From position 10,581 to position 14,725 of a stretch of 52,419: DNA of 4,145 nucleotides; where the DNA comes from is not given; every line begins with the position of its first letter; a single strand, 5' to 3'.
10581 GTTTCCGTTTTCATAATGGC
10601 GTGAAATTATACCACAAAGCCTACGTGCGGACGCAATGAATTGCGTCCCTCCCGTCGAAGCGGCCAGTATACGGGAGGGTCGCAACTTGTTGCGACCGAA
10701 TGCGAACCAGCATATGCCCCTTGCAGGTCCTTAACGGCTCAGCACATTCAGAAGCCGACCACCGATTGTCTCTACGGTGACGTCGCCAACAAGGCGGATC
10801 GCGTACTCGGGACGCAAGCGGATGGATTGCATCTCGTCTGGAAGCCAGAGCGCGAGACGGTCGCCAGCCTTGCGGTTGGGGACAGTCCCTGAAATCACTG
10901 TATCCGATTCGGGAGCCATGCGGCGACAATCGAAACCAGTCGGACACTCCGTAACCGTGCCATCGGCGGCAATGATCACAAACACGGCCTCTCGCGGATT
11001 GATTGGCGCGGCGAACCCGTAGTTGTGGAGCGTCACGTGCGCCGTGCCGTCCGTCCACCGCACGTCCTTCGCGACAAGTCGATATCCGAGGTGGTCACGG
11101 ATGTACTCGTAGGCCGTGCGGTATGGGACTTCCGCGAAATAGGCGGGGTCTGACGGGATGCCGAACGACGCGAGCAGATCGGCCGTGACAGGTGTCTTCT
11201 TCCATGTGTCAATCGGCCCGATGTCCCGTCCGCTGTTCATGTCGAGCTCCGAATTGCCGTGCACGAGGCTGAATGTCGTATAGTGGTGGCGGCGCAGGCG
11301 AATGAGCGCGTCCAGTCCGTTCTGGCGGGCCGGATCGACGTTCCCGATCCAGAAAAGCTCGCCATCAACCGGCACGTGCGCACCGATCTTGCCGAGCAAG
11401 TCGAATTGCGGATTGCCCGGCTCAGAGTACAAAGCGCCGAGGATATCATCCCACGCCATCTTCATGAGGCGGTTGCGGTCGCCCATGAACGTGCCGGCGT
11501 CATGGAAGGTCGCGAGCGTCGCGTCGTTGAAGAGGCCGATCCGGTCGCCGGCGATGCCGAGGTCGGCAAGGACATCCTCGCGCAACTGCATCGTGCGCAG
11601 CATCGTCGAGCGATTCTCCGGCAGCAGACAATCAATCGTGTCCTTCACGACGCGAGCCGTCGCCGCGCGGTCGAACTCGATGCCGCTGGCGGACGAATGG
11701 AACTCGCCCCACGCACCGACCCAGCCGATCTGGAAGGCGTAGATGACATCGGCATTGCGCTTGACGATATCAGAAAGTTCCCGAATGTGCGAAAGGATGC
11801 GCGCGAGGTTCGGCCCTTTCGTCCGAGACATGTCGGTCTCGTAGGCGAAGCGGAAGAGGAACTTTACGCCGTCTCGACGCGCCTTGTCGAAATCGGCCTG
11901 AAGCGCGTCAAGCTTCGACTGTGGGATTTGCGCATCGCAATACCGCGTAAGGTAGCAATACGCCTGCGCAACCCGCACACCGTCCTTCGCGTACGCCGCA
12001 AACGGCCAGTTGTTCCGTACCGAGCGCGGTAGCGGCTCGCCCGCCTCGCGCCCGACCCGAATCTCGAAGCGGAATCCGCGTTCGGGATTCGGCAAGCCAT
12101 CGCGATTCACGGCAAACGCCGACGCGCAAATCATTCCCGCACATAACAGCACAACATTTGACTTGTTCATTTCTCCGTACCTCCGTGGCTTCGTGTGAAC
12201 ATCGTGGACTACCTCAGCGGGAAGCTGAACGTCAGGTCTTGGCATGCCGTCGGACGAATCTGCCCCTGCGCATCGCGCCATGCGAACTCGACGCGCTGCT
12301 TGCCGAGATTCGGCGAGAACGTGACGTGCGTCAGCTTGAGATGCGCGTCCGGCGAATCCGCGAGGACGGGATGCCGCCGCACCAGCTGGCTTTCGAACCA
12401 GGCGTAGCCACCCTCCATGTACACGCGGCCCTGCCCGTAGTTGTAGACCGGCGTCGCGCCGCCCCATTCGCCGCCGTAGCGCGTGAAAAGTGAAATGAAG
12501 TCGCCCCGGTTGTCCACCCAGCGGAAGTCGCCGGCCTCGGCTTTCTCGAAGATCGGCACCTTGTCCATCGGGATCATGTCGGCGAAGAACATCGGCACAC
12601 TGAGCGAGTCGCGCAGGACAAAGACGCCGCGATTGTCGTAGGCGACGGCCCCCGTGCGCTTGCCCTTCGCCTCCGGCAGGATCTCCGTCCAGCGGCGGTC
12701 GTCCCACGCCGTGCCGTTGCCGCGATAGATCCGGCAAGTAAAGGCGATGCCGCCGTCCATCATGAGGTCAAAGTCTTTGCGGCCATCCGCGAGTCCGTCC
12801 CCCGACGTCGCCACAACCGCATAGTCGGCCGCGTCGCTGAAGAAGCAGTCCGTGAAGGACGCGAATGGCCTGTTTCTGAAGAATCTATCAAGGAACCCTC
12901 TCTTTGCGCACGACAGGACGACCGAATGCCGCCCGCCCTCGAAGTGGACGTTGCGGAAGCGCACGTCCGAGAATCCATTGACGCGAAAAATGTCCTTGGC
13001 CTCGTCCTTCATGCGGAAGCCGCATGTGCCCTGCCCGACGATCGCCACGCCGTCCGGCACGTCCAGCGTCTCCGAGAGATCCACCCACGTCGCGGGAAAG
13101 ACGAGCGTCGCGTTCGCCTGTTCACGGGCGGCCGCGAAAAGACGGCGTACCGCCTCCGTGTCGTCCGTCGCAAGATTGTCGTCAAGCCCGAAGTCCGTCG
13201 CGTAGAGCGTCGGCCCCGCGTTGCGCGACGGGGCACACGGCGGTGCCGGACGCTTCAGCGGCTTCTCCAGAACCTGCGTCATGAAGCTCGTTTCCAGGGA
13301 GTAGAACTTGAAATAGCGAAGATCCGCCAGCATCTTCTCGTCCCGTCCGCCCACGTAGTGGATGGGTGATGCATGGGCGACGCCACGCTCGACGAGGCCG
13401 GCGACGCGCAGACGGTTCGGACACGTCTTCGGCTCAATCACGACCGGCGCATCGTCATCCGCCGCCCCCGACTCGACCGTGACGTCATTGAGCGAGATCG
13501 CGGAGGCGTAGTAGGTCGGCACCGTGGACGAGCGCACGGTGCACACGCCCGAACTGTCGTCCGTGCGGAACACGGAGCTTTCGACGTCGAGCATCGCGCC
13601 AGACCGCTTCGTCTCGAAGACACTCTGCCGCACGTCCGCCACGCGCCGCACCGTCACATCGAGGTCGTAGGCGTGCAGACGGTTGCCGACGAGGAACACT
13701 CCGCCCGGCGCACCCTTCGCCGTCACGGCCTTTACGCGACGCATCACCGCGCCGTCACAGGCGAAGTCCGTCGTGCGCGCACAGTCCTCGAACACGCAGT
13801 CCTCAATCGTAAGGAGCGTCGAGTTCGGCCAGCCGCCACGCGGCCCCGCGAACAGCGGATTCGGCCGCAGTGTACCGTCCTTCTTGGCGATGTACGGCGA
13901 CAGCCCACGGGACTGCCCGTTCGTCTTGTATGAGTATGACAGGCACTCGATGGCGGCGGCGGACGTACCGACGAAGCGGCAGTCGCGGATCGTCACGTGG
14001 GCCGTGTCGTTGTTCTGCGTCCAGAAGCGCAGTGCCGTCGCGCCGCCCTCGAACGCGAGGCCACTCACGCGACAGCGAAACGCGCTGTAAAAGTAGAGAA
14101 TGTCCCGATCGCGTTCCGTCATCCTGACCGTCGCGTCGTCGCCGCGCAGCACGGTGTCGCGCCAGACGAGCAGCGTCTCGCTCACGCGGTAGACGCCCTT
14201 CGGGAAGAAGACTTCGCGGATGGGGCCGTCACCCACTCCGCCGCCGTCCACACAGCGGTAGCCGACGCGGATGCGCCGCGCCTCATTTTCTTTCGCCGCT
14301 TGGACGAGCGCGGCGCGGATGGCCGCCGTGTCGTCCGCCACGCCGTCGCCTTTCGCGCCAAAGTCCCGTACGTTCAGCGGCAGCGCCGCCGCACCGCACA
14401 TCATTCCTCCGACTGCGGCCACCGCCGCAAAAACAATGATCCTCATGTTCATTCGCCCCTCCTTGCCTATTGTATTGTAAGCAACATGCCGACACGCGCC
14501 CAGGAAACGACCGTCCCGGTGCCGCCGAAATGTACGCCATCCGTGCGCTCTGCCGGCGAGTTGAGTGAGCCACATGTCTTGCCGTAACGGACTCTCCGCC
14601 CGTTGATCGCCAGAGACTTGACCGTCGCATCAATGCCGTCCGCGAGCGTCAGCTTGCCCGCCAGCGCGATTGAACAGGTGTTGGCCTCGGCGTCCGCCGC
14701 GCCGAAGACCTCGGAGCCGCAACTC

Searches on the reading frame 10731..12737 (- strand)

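Call 10: search_protein_families(library=pfam, proteins=[window:10731-12737:-])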
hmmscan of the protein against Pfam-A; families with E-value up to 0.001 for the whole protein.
window:10731-12737:- (668 aa): 2 families
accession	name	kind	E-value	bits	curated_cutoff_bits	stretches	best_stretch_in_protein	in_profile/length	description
PF16173.10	DUF4874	-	1.5e-29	103.1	30.1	1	217-384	1-158/159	Domain of unknown function (DUF4874)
PF16116.10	DUF4832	-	3.8e-29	102.4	29.2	1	399-649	1-214/216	Domain of unknown function (DUF4832)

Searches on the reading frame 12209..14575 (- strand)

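Call 10: search_protein_families(library=pfam, proteins=[window:12209-14575:-])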
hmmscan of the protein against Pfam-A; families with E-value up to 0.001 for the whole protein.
window:12209-14575:- (788 aa): 1 family
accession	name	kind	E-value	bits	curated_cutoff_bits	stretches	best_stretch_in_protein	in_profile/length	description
PF12708.12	Pect-lyase_RHGA_epim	-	1.8e-16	61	27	1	68-149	3-64/213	Rhamnogalacturonase A/epimerase, pectate lyase-like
